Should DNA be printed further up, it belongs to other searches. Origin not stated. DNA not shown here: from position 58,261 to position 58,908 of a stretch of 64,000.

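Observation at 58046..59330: Low-GC islet with a HigB/HigA-type (HI1419/HI1420-like) toxin-antitoxin pair, palindromic operator and orphan membrane protein, inserted downstream of leuS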

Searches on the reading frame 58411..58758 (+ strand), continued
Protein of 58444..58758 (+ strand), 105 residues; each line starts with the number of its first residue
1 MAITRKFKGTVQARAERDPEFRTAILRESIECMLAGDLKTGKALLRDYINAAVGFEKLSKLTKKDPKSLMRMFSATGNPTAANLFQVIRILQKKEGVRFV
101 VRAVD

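Call 60: search_dna_similar(query=window:58444-58758:+, collection=plasmids, mode=protein, max_evalue=0.001, max_rows=25, rows=spread)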
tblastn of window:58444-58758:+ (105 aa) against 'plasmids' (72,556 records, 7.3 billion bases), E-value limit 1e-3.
Records with a match: 75; places in all: 76; records where one place covers at least 80% of the query: 69.
Best place of each record, by identity: 60-80% 12; <60% 63.
By first word of the organism name: Piscirickettsia 36; Methylobacterium 6; Phaeobacter 5; Acaryochloris 3; Nitrosococcus 2; Methylorubrum 2; Sphingomonas 2; Legionella 2; Nitrobacter 2; Pseudanabaena 2; and 12 more.
By predicted mobility (MOB-suite, as given by PLSDB): non-mobilizable 56; conjugative 10; mobilizable 9.
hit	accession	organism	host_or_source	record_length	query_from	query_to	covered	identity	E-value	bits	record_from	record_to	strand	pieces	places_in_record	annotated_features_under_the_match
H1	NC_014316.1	Nitrosococcus watsonii C-113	-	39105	1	103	98%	62.1%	5e-36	135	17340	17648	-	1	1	hypothetical protein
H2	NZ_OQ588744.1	Methylobacterium radiotolerans JCM 2831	-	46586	1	103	98%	61.7%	4e-24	134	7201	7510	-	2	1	none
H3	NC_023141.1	Phaeobacter gallaeciensis DSM 26640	-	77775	1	99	94%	60.6%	5e-34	129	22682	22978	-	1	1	transcriptional regulator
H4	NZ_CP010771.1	Phaeobacter piscinae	cell culture,fish larvae aquaculture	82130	1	99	94%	60.6%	5e-34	129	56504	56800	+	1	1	transcriptional regulator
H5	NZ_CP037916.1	Sphingomonas sp. AAP5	water column of an alpine lake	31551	1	103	98%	58.3%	3e-32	124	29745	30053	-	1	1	transcriptional regulator | type II toxin-antitoxin system RelE/ParE family toxin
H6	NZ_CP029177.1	Acidibrevibacterium fodinaquatile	cell culture,acidic mine water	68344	1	101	96%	56.4%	6e-30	118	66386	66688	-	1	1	transcriptional regulator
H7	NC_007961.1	Nitrobacter hamburgensis X14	-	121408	1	101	96%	52.5%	7e-27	109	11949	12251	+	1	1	hypothetical protein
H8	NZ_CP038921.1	Piscirickettsia salmonis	Oncorhynchus kisutch,cell culture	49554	1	101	96%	51.5%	5e-27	109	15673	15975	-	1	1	hypothetical protein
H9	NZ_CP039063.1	Piscirickettsia salmonis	Oncorhynchus mykiss,cell culture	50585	1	101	96%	51.5%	5e-27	109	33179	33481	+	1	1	hypothetical protein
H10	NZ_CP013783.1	Piscirickettsia salmonis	Salmo salar,liver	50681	1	101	96%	51.5%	5e-27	109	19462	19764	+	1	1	hypothetical protein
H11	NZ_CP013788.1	Piscirickettsia salmonis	Salmo salar,muscle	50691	1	101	96%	51.5%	5e-27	109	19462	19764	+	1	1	hypothetical protein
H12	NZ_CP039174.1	Piscirickettsia salmonis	Oncorhynchus mykiss,cell culture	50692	1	101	96%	51.5%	5e-27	109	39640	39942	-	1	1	hypothetical protein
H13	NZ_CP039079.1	Piscirickettsia salmonis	Oncorhynchus kisutch,cell culture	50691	1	101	96%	51.5%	5e-27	109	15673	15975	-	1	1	hypothetical protein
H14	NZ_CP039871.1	Piscirickettsia salmonis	Oncorhynchus kisutch,cell culture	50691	1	101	96%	51.5%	5e-27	109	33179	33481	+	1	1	hypothetical protein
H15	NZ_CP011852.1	Piscirickettsia salmonis LF-89 = ATCC VR-1361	Coho salmon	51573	1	101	96%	51.5%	5e-27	109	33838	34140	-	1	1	hypothetical protein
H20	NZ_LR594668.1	Variovorax sp. SRS16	linuron-contaminated soil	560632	1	104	99%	46.2%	7e-22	95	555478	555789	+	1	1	transcriptional regulator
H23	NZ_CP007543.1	Synechocystis sp. PCC 6714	-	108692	1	102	97%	39.2%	5e-18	84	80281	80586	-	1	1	transcriptional regulator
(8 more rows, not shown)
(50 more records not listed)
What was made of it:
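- It is on 75 plasmid records in all (call 60).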

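Call 62: get_annotated_region(hit=H23, flank=1500)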
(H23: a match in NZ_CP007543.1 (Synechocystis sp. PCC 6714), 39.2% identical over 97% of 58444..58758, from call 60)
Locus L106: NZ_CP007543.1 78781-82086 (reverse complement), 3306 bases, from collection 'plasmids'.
description: Synechocystis sp. PCC 6714 plasmid pSYLA, complete sequence
organism: Synechocystis sp. PCC 6714 (NCBI taxid 1147)
taxonomy: Bacteria; Cyanobacteriota; Cyanophyceae; Synechococcales; Merismopediaceae; Synechocystis; Synechocystis sp. PCC 6714
host: -; source: -; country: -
typing (MOB-suite, as given by PLSDB): non-mobilizable
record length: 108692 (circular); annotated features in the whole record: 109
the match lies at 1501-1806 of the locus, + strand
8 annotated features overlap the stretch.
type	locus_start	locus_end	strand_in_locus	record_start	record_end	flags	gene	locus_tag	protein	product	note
CDS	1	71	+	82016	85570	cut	pglX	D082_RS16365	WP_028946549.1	BREX-1 system adenine-specific DNA-methyltransferase PglX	GO:0006306 - DNA methylation [Evidence IEA]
CDS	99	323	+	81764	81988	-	-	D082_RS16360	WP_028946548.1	hypothetical protein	-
CDS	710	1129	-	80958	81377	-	-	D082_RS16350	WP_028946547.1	type II toxin-antitoxin system VapC family toxin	-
CDS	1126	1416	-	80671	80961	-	-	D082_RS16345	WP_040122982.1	DUF2281 domain-containing protein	-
CDS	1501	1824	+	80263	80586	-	-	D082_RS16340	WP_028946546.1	transcriptional regulator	-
CDS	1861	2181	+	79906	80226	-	-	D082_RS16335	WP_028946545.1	nucleotidyltransferase domain-containing protein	-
CDS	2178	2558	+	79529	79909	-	-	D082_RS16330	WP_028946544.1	HEPN domain-containing protein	-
CDS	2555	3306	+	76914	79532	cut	pglZ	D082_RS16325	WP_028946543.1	BREX-1 system phosphatase PglZ type A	-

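Call 63: get_annotated_region(hit=H5, flank=1500)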
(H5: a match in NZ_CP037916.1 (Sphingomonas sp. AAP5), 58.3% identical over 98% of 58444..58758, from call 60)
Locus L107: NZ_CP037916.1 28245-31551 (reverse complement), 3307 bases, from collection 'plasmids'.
description: Sphingomonas sp. AAP5 plasmid p32, complete sequence
organism: Sphingomonas sp. AAP5 (NCBI taxid 1523415)
taxonomy: Bacteria; Pseudomonadota; Alphaproteobacteria; Sphingomonadales; Sphingomonadaceae; Sphingomonas; Sphingomonas sp. AAP5
host: -; source: water column of an alpine lake; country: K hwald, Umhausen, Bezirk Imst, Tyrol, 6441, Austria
typing (MOB-suite, as given by PLSDB): mobilizable; replicon rep_cluster_1170; relaxase MOBQ
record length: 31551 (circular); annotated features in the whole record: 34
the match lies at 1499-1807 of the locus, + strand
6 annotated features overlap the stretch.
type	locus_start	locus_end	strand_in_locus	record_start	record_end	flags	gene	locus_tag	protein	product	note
CDS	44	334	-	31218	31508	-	-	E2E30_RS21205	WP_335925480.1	ribbon-helix-helix domain-containing protein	-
CDS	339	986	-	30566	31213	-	-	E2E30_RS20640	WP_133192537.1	ParA family protein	-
CDS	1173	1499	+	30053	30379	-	-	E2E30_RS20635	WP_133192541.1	type II toxin-antitoxin system RelE/ParE family toxin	GO:0008219 - cell death [Evidence IEA]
CDS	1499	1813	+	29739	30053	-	-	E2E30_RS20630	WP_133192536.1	transcriptional regulator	-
CDS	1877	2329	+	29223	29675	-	-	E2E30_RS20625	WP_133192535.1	hypothetical protein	-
CDS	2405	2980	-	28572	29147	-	-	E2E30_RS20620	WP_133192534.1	recombinase family protein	GO:0006310 - DNA recombination [Evidence IEA]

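Call 64: get_annotated_region(hit=H20, flank=1500)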
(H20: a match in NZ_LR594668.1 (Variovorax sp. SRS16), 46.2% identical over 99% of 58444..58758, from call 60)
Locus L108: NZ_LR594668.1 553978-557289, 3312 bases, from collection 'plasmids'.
description: Variovorax sp. SRS16 plasmid 3
organism: Variovorax sp. SRS16 (NCBI taxid 282217)
taxonomy: Bacteria; Pseudomonadota; Betaproteobacteria; Burkholderiales; Comamonadaceae; Variovorax; Variovorax sp. SRS16
host: -; source: linuron-contaminated soil; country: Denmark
typing (MOB-suite, as given by PLSDB): non-mobilizable
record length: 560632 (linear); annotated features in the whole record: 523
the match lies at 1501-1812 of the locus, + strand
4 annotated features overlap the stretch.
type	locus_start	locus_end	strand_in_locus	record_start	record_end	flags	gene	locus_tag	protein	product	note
CDS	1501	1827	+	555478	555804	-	-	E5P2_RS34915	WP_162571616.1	transcriptional regulator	-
CDS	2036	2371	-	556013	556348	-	-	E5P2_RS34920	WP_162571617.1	hypothetical protein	-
CDS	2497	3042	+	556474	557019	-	-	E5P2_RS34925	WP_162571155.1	hypothetical protein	-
CDS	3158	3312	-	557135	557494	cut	-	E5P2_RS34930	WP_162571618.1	MarR family transcriptional regulator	GO:0006355 - regulation of DNA-templated transcription [Evidence IEA]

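Call 65: search_protein_families(library=pfam, proteins=[L106:1501-1821:+, L108:1501-1824:+, L107:1499-1810:+, L096:3001-3306:+, L097:3001-3279:+, L095:3001-3291:+, L107:1173-1496:+], max_evalue=10)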
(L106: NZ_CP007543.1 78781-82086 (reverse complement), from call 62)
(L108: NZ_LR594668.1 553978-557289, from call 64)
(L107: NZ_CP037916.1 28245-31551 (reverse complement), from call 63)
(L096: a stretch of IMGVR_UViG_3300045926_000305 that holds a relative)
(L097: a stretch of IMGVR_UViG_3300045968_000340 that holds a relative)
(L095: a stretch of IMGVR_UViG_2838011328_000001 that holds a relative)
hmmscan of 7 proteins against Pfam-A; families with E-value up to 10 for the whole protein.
L106:1501-1821:+ (107 aa): 2 families
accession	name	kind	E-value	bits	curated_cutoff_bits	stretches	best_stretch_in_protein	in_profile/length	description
PF21716.3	dnstrm_HI1420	-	0.083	13.2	27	1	49-98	40-89/90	Probable addiction module antidote protein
PF22985.3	KH_BICC1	-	0.17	12.1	27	1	77-104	10-37/73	Protein bicaudal C homolog 1, KH-like domain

L108:1501-1824:+ (108 aa): 3 families
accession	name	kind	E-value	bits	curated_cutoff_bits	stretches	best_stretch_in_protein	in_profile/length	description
PF14559.12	TPR_19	-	0.077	13.8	25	1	16-52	19-55/68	Tetratricopeptide repeat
PF13431.12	TPR_17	-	0.08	13.7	24.4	1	15-42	6-33/34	Tetratricopeptide repeat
PF21716.3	dnstrm_HI1420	-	0.15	12.4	27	1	49-95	40-86/90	Probable addiction module antidote protein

L107:1499-1810:+ (104 aa): 1 family
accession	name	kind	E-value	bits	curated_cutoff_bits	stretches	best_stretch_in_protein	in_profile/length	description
PF21716.3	dnstrm_HI1420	-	0.13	12.6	27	1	49-92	40-83/90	Probable addiction module antidote protein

L096:3001-3306:+ (102 aa): 0 families

L097:3001-3279:+ (93 aa): 0 families

L095:3001-3291:+ (97 aa): 0 families

L107:1173-1496:+ (108 aa): 2 families
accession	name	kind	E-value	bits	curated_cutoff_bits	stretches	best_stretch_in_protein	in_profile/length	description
PF05973.20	Gp49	-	4.6e-07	30.2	23.9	1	18-94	2-86/90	Phage derived protein Gp49-like (DUF891)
PF11755.13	DUF3311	-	0.02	15.4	30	1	14-41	28-55/61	Protein of unknown function (DUF3311)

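Call 66: search_protein_families(library=ncbifam, proteins=[L106:1501-1821:+, L108:1501-1824:+, L107:1499-1810:+, L096:3001-3306:+, L097:3001-3279:+, L095:3001-3291:+, L107:1173-1496:+], max_evalue=10)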
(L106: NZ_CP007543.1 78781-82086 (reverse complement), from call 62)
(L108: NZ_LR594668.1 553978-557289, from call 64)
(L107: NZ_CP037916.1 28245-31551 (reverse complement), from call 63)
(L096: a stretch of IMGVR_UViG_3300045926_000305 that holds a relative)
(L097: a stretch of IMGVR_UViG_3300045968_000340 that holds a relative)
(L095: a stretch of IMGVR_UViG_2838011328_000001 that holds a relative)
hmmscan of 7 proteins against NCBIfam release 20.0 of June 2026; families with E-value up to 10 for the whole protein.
L106:1501-1821:+ (107 aa): 1 family
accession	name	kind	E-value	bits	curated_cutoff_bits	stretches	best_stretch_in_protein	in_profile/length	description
TIGR02684.1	dnstrm_HI1420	hypoth_equivalog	0.053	13.7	53.7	1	34-97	26-88/89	addiction module antidote protein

L108:1501-1824:+ (108 aa): 1 family
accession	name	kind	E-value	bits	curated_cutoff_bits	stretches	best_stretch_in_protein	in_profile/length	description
TIGR02684.1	dnstrm_HI1420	hypoth_equivalog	0.0091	16.2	53.7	1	49-95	40-86/89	addiction module antidote protein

L107:1499-1810:+ (104 aa): 2 families
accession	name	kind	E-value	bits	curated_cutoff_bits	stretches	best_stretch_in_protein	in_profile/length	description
TIGR02684.1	dnstrm_HI1420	hypoth_equivalog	0.012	15.8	53.7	1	48-92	39-83/89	addiction module antidote protein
TIGR01613.1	primase_Cterm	subfamily_domain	0.21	10.4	108.7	1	27-57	74-104/304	phage/plasmid primase, P4 family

L096:3001-3306:+ (102 aa): 0 families

L097:3001-3279:+ (93 aa): 0 families

L095:3001-3291:+ (97 aa): 0 families

L107:1173-1496:+ (108 aa): 1 family
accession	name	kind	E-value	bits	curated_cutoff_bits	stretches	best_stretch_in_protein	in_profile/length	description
TIGR02683.1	upstrm_HI1419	hypoth_equivalog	2.1e-29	101.7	62.85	1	12-99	6-94/95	type II toxin-antitoxin system RelE/ParE family toxin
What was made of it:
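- On HI1420-type antitoxin (PF21716 / TIGR02684): Relatives at 39-58% identity reach only 12-16 bits (calls 65, 66).
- Closest known: HI1420-type antitoxins. Different: Plasmid relatives reach only 12-16 bits against cut-offs of 27 and 53.7 (calls 65, 66).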

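Call 95: fold_search(model_id=the predicted structure, library=viral)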
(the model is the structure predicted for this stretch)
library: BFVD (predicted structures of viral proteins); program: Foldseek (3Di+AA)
matches with E <= 10: 134; with E <= 0.001: 0
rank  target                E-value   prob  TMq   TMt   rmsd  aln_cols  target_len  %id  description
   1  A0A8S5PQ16            5.1e-01  0.69  0.42  0.46  10.5        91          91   19  Transcriptional regulator, y4mF family [Myoviridae sp. ctwwN25]
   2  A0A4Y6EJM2            6.0e-01  0.60  0.38  0.35  12.6        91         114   13  (no name in the UniProt tables at hand)
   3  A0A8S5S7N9            7.9e-01  0.72  0.33  0.45   3.2        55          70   16  Helix-turn-helix protein [Myoviridae sp. ctnzH2]
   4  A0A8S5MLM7            9.8e-01  0.47  0.33  0.15   8.3        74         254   15  Uncharacterized protein [Podoviridae sp. ctlpi2]
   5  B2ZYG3                1.4e+00  0.66  0.39  0.14   4.1        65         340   23  Uncharacterized protein [Ralstonia phage phiRSL1]
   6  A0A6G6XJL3            1.4e+00  0.38  0.36  0.14   9.4        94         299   17  HTH cro/C1-type domain-containing protein [Gordonia phage Skog]
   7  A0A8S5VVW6            1.5e+00  0.75  0.32  0.40   2.5        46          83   20  (no name in the UniProt tables at hand)
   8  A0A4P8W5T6            1.6e+00  0.54  0.38  0.56   7.0        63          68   17  (no name in the UniProt tables at hand)
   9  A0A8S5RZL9            1.6e+00  0.15  0.32  0.09  13.6       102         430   12  Uncharacterized protein [Myoviridae sp. ctNQV2]
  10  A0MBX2                1.7e+00  0.11  0.29  0.17  13.4       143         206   13  p23 [Raspberry leaf mottle virus]
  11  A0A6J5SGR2            1.8e+00  0.38  0.42  0.39   4.4        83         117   14  Uncharacterized protein [uncultured Caudovirales phage]
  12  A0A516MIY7            1.8e+00  0.13  0.28  0.32  13.4        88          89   15  (no name in the UniProt tables at hand)
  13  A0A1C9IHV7            1.9e+00  0.20  0.32  0.27  11.4        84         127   14  (no name in the UniProt tables at hand)
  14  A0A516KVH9            2.1e+00  0.35  0.38  0.49   7.6        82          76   13  (no name in the UniProt tables at hand)
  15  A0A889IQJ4            2.2e+00  0.54  0.40  0.24   2.8        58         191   17  HTH cro/C1-type domain-containing protein [Pseudomonas phage Itty13]
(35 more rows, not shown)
